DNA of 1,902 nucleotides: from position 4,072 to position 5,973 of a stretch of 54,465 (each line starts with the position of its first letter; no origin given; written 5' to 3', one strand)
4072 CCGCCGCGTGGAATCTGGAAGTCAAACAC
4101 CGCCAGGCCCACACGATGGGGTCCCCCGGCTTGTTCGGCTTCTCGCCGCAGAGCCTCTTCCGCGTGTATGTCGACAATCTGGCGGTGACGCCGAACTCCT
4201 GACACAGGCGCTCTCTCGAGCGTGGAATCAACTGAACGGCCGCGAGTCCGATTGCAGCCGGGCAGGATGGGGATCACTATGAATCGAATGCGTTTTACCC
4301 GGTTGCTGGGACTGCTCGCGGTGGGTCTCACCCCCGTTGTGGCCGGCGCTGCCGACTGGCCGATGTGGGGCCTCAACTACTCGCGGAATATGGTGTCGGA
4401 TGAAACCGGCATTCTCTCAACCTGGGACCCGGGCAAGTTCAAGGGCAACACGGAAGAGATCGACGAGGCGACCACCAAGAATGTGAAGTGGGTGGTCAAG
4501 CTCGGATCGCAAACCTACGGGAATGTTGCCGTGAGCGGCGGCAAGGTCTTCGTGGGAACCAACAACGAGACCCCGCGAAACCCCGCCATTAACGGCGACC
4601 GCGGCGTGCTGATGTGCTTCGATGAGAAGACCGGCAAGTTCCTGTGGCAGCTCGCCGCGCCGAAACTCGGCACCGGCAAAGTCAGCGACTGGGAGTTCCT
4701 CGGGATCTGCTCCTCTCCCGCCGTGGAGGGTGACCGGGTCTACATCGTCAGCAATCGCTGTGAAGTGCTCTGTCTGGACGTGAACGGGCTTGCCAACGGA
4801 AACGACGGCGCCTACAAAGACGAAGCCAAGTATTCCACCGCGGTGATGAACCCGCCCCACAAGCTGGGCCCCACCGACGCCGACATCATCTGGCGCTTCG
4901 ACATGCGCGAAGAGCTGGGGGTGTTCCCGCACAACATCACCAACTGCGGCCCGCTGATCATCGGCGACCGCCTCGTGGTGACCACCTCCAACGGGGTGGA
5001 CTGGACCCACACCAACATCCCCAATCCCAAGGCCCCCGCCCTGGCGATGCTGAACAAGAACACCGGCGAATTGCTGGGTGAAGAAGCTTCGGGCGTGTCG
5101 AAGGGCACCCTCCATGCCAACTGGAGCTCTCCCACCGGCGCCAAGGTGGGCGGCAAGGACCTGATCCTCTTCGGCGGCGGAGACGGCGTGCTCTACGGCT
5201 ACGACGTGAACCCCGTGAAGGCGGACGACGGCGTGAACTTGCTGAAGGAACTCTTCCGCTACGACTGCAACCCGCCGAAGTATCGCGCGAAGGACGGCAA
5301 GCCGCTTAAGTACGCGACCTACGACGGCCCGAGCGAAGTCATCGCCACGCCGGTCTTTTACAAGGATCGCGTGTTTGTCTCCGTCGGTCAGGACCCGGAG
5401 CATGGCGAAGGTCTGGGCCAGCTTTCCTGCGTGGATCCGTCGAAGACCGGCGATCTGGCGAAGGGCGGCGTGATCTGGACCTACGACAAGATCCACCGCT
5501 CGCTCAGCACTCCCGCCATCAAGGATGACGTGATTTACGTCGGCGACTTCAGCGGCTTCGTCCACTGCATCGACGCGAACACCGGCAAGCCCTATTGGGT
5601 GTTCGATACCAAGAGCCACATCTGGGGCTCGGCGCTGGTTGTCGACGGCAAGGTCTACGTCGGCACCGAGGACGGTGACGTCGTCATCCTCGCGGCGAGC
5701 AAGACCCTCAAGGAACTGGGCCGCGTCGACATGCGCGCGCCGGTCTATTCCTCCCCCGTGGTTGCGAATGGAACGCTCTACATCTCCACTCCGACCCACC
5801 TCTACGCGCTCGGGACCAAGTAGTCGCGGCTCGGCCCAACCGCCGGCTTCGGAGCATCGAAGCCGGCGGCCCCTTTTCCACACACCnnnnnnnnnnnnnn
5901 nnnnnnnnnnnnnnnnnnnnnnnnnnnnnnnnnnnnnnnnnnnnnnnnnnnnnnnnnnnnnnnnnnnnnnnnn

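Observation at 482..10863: Lux-like fatty-acid-reductase trio interleaved with four exported PQQ-like beta-propellers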

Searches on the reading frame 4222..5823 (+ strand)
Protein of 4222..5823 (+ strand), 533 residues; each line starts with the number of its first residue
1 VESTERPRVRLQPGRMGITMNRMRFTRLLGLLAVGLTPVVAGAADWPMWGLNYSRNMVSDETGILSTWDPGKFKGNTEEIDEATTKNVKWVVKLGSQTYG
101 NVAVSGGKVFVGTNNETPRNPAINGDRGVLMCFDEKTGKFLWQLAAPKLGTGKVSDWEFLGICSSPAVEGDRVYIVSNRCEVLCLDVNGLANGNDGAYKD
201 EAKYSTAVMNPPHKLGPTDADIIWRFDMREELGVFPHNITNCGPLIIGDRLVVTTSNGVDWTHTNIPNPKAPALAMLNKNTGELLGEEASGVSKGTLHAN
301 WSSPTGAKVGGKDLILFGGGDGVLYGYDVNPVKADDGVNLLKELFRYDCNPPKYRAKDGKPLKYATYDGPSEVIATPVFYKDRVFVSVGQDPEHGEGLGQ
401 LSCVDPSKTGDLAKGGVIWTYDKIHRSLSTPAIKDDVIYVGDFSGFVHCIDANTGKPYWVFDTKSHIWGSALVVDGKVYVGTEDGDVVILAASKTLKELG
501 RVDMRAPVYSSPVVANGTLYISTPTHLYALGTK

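Call 3: search_protein_families(library=pfam, proteins=[window:4222-5823:+], max_evalue=0.01)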
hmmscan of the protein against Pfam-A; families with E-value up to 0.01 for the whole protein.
window:4222-5823:+ (533 aa): 3 families
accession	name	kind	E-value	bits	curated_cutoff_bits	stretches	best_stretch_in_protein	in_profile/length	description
PF13360.13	PQQ_2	-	4.2e-21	76.1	27.6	2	411-498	9-95/233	Outer membrane protein assembly factor BamB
PF13570.13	Beta-prop_ACSF4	-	4.9e-18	66.1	133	1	411-520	35-149/329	Beta-alanine-activating enzyme, beta-propeller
PF01011.28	PQQ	-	7.3e-07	28.7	26.7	0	426-465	48-87/595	Glucose/ethanol/alcohol dehydrogenase, beta-propeller domain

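Call 4: search_protein_families(library=ncbifam, proteins=[window:4222-5823:+], max_evalue=0.01)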
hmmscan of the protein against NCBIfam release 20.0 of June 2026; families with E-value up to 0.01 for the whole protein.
window:4222-5823:+ (533 aa): 5 families
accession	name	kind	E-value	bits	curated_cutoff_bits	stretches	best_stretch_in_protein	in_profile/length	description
TIGR03300.1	assembly_YfgL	equivalog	1.5e-19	69.9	285.2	2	431-524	61-153/377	outer membrane protein assembly factor BamB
NF008351.0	PRK11138.1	equivalog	1.7e-14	53.2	423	2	430-524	64-168/394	outer membrane protein assembly factor BamB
TIGR03075.1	PQQ_enz_alc_DH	subfamily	2.9e-09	36.1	480.05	1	392-485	437-527/530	PQQ-dependent dehydrogenase, methanol/ethanol family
NF053615.1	SerThrKinAfsKStmc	equivalog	4.1e-07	29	1300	1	428-527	651-755/809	protein serine/threonine kinase AfsK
TIGR04528.1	acido_non_PQQ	subfamily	2.9e-06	26.3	650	0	417-487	413-487/493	acido-empty-quinoprotein group A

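Call 25: find_homologous_proteins(query=window:4222-5823:+, max_evalue=0.00001)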
Query window:4222-5823:+ (533 aa): 7996 proteins with E <= 0.00001 among 8000 candidates; the best 120 are listed.
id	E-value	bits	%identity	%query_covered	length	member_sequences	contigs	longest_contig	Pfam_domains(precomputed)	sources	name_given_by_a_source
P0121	0.0e+0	1202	100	96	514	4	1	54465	PF01011.29,PF13360.14,PF13570.14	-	-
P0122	3.3e-276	935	76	96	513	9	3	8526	PF01011.29,PF13360.14,PF13570.14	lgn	-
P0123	9.0e-273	924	75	93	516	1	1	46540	PF13360.14,PF13570.14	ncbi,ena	-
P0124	1.5e-269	913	75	94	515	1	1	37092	PF01011.29,PF13360.14,PF13570.14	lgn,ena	-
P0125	1.7e-268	910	75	94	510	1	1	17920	PF01011.29,PF13360.14,PF13570.14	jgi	jgi:outer membrane protein assembly factor BamB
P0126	3.4e-268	909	74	95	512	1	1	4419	PF01011.29,PF13360.14,PF13570.14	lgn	-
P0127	7.8e-268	908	74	95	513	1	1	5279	PF01011.29,PF13360.14,PF13570.14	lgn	-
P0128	6.4e-266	901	75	92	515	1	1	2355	PF01011.29,PF13360.14,PF13570.14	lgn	-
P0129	1.1e-265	901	76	92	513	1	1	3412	PF01011.29,PF13360.14,PF13570.14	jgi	jgi:outer membrane protein assembly factor BamB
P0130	1.5e-265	900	73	94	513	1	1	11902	PF01011.29,PF13360.14,PF13570.14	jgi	jgi:outer membrane protein assembly factor BamB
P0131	2.3e-265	900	72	96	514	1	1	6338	PF13360.14,PF13570.14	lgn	-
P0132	2.8e-265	899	73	96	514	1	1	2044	PF01011.29,PF13360.14,PF13570.14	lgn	-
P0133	9.3e-265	898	74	94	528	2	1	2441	PF01011.29,PF13360.14,PF13570.14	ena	-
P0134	3.0e-264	896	72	96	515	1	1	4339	PF01011.29,PF13360.14,PF13570.14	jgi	jgi:outer membrane protein assembly factor BamB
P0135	6.9e-263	891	72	97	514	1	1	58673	PF01011.29,PF13360.14,PF13570.14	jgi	jgi:outer membrane protein assembly factor BamB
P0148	1.3e-256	871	70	97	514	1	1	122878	PF01011.29,PF13360.14,PF13570.14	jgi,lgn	jgi:outer membrane protein assembly factor BamB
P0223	8.0e-239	812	69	92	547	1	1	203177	PF01011.29,PF13360.14,PF13570.14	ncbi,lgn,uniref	ncbi:PQQ-binding-like beta-propeller repeat protein [Armatimonas sp.]|uniref:outer membrane protein 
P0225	2.3e-238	810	67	91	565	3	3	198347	PF13360.14,PF13570.14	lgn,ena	-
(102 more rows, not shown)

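Call 43: predict_structure(alignment_id=A2)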
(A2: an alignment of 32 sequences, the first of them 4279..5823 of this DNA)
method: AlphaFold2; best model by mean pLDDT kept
length: 514 residues; sequences in the alignment: 32
mean_pLDDT: 83.1   pTM: 0.85
mean pLDDT of the five models: 83.1, 83.0, 82.0, 81.4, 81.3
residues with pLDDT >= 90: 236; 70-90: 178; 50-70: 68; < 50: 32
segments of 3 or more residues with pLDDT < 50: 1-3, 17-28, 133-141
pLDDT, mean of each block of 10 residues (from residue 1): 54 54 45 75 92 88 93 83 87 76 77 94 86 48 73 88 92 86 81 87 92 73 80 80 54 90 94 76 85 90 90 90 93 73 62 73 90 74 94 94 84 94 94 97 93 95 96 97 94 91 93 83
secondary structure, 60 per line:
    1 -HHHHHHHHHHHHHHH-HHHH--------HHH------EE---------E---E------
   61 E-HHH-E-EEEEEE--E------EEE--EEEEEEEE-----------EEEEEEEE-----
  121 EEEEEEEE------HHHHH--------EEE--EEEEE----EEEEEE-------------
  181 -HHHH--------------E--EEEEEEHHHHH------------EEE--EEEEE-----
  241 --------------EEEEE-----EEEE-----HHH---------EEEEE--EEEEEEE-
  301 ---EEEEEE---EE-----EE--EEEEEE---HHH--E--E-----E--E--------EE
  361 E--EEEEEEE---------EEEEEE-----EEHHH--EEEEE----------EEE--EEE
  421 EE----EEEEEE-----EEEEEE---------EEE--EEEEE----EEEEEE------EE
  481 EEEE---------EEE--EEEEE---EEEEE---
elements in order: H2-16 H18-21 E69-74 E84-86 E89-96 E108-115 E121-128 H135-139 E148-150 E153-157 E162-167 H182-185 E203-208 H209-213 E226-228 E231-235 E255-259 E265-268 E286-290 E293-299 E304-309 E324-329 E359-361 E364-370 E380-385 E398-402 E413-415 E418-422 E427-432 E438-443 E453-455 E458-462 E467-472 E479-484 E494-496 E499-503 E507-511

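Call 47: fold_search(model_id=the predicted structure, library=pdb)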
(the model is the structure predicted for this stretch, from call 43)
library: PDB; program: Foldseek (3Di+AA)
matches with E <= 10: 1936; with E <= 0.001: 1705
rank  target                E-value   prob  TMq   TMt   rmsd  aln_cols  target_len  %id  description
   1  6tjh_A                2.2e-20  1.00  0.50  0.69   6.2       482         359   19  Crystal structure of the computationally designed Cake9 protein (released 2020-05-06)
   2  6tji_A                4.5e-20  1.00  0.50  0.69   5.9       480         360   20  Crystal structure of the computationally designed Cake10 protein (released 2020-05-06)
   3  9a3d_MODEL_1_A        8.3e-20  1.00  0.57  0.74   3.8       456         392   17  Model of E. coli BamB by in-cell photo-crosslinking MS and deep learning (released 2023-02-24)
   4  6tjg                  1.3e-19  1.00  0.55  0.87   3.4       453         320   20  Crystal structure of the computationally designed Cake8 protein (released 2020-05-06)
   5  8bvq_B                2.6e-19  1.00  0.56  0.77   6.8       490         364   16  E. coli BAM complex (BamABCDE) bound to darobactin B (released 2023-05-24)
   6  9cnx_B                7.0e-19  1.00  0.54  0.77   5.8       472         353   15  CryoEM structure of BAM in complex with the PTB1 closed-state inhibitor (in DDM detergent) (released 2024-12-25)
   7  3q7o                  8.3e-19  1.00  0.53  0.72   7.1       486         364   16  The crystal structure of BamB from the BAM complex in spacegroup P213 (released 2011-02-09)
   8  7nri_B                1.2e-18  1.00  0.55  0.76   8.4       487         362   16  Structure of the darobactin-bound E. coli BAM complex (BamABCDE) (released 2021-04-21)
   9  9hg9_B                2.2e-18  1.00  0.55  0.76   8.5       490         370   16  BAM-SurA-darobactin complex in the swing-in state (released 2025-04-16)
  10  9cnw_B                2.5e-18  1.00  0.53  0.77   4.8       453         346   16  CryoEM structure of the APO-BAM complex in DDM detergent (released 2024-12-25)
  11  3prw                  2.5e-18  1.00  0.53  0.75   4.7       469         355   13  Crystal structure of the lipoprotein BamB (released 2011-01-19)
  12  7tt2_B                2.9e-18  1.00  0.55  0.79   6.8       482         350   14  BamABCDE bound to substrate EspP class 3 (released 2022-03-30)
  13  8orr                  3.3e-18  1.00  0.51  0.73   5.6       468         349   14  Outer membrane protein assembly factor BamB from Klebsiella pneumoniae (released 2024-04-24)
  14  9p1u_B                3.8e-18  1.00  0.52  0.75   4.8       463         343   15  beta-barrel assembly machine from Escherichia coli in an late state of LptD assembly (released 2026-03-11)
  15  8qpv_B                3.8e-18  1.00  0.54  0.74   4.8       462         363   15  Handover Complex: BAM bound OmpX and extended SurA (released 2024-09-25)
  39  4xga_A                5.1e-17  1.00  0.52  0.76   5.2       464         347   16  Crystal structure of BamB and BamA P3-5 complex from E.coli (released 2016-01-20)
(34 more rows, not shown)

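Call 73: find_encoding_contigs(protein=P0223, flank=9000, max_places=1)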
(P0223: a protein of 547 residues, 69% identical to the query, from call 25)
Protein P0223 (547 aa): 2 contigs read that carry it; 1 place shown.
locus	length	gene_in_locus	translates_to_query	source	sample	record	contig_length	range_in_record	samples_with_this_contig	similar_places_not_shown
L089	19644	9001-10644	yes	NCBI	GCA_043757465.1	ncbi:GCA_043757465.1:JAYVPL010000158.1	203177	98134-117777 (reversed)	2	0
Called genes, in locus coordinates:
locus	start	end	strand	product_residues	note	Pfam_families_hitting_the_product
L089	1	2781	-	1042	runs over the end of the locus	PF13191:AAA_16 (weak), PF13401:AAA_22, PF25872:HTH_77, PF17874:TPR_MalT (weak)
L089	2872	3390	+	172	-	PF00293:NUDIX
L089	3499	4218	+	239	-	PF07963:N_methyl, PF07596:SBP_bac_10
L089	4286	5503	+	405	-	PF01011:PQQ (faint), PF13570:Beta-prop_ACSF4 (faint), PF13360:PQQ_2, PF25293:Beta-prop_EMC1_N (weak)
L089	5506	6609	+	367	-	PF01011:PQQ (faint), PF13570:Beta-prop_ACSF4, PF13360:PQQ_2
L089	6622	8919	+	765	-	PF01011:PQQ (faint), PF13360:PQQ_2, PF13570:Beta-prop_ACSF4 (faint), PF13360:PQQ_2 (weak)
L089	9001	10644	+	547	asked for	PF01011:PQQ (faint), PF13360:PQQ_2 (weak), PF13570:Beta-prop_ACSF4, PF13360:PQQ_2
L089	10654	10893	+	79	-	PF11755:DUF3311 (weak)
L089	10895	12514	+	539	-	PF00474:SSF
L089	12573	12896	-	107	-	-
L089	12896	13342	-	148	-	PF00085:Thioredoxin (weak), PF03190:Thioredox_DsbH, PF13899:Thioredoxin_7, PF13098:Thioredoxin_2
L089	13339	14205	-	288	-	-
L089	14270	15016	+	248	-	PF05721:PhyH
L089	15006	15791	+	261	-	PF05721:PhyH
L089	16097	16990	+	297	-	PF00532:Peripla_BP_1, PF13407:Peripla_BP_4, PF13458:Peripla_BP_6, PF13377:Peripla_BP_3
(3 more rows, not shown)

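Call 74: find_encoding_contigs(protein=P0225, flank=9000, max_places=1)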
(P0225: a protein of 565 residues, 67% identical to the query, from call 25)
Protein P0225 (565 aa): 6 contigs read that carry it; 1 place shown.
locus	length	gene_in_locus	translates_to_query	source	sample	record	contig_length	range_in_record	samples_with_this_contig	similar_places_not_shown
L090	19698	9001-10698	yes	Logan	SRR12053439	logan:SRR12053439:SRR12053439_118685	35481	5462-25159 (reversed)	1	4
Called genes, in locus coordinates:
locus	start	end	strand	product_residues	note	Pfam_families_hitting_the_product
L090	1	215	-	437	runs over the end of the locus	PF01408:GFO_IDH_MocA, PF22725:GFO_IDH_MocA_C3 (faint), PF19051:GFO_IDH_MocA_C2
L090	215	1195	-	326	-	PF14269:Arylsulfotran_2 (faint), PF13360:PQQ_2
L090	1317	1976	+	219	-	PF00160:Pro_isomerase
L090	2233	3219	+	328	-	PF03951:Gln-synt_N (weak), PF00120:Gln-synt_C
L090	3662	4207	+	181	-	-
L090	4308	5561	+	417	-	PF01011:PQQ (faint), PF13570:Beta-prop_ACSF4 (faint), PF13360:PQQ_2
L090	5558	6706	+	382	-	PF13360:PQQ_2, PF13570:Beta-prop_ACSF4, PF01011:PQQ (weak), PF13360:PQQ_2, PF13570:Beta-prop_ACSF4 (weak)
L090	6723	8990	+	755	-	PF13360:PQQ_2, PF13570:Beta-prop_ACSF4 (faint), PF01011:PQQ (weak)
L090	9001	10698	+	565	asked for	PF13360:PQQ_2 (weak), PF13570:Beta-prop_ACSF4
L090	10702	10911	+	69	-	PF11755:DUF3311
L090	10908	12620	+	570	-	PF00474:SSF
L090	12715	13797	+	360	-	PF00501:AMP-binding (faint)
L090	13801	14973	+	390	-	PF13360:PQQ_2, PF13570:Beta-prop_ACSF4 (faint)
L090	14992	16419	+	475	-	PF00171:Aldedh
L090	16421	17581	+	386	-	PF00465:Fe-ADH, PF25137:ADH_Fe_C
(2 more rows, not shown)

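Call 75: find_encoding_contigs(protein=P0148, flank=9000, max_places=1)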
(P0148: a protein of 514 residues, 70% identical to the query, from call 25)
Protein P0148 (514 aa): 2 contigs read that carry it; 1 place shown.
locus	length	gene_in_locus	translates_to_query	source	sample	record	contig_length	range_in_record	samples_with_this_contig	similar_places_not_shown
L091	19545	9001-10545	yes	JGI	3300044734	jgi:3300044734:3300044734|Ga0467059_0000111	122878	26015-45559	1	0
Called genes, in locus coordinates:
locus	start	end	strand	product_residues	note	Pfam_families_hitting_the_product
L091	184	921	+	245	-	PF05721:PhyH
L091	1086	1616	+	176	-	-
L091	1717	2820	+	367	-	PF02463:SMC_N (weak), PF13175:AAA_15, PF13476:AAA_23 (faint), PF13304:AAA_21, PF13175:AAA_15 (weak)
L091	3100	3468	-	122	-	-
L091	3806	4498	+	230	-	PF00657:Lipase_GDSL (faint), PF13472:Lipase_GDSL_2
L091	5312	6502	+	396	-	PF01011:PQQ (faint), PF13570:Beta-prop_ACSF4 (weak), PF13360:PQQ_2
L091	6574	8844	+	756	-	PF01011:PQQ (faint), PF13360:PQQ_2, PF13570:Beta-prop_ACSF4 (weak)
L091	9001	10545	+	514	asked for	PF01011:PQQ (faint), PF13360:PQQ_2, PF13570:Beta-prop_ACSF4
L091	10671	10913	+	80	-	PF11755:DUF3311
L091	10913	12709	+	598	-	PF00474:SSF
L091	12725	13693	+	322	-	-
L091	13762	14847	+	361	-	PF00501:AMP-binding (faint)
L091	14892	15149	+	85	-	-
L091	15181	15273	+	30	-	-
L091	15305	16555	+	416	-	PF01011:PQQ (faint), PF13360:PQQ_2, PF13570:Beta-prop_ACSF4 (weak), PF13360:PQQ_2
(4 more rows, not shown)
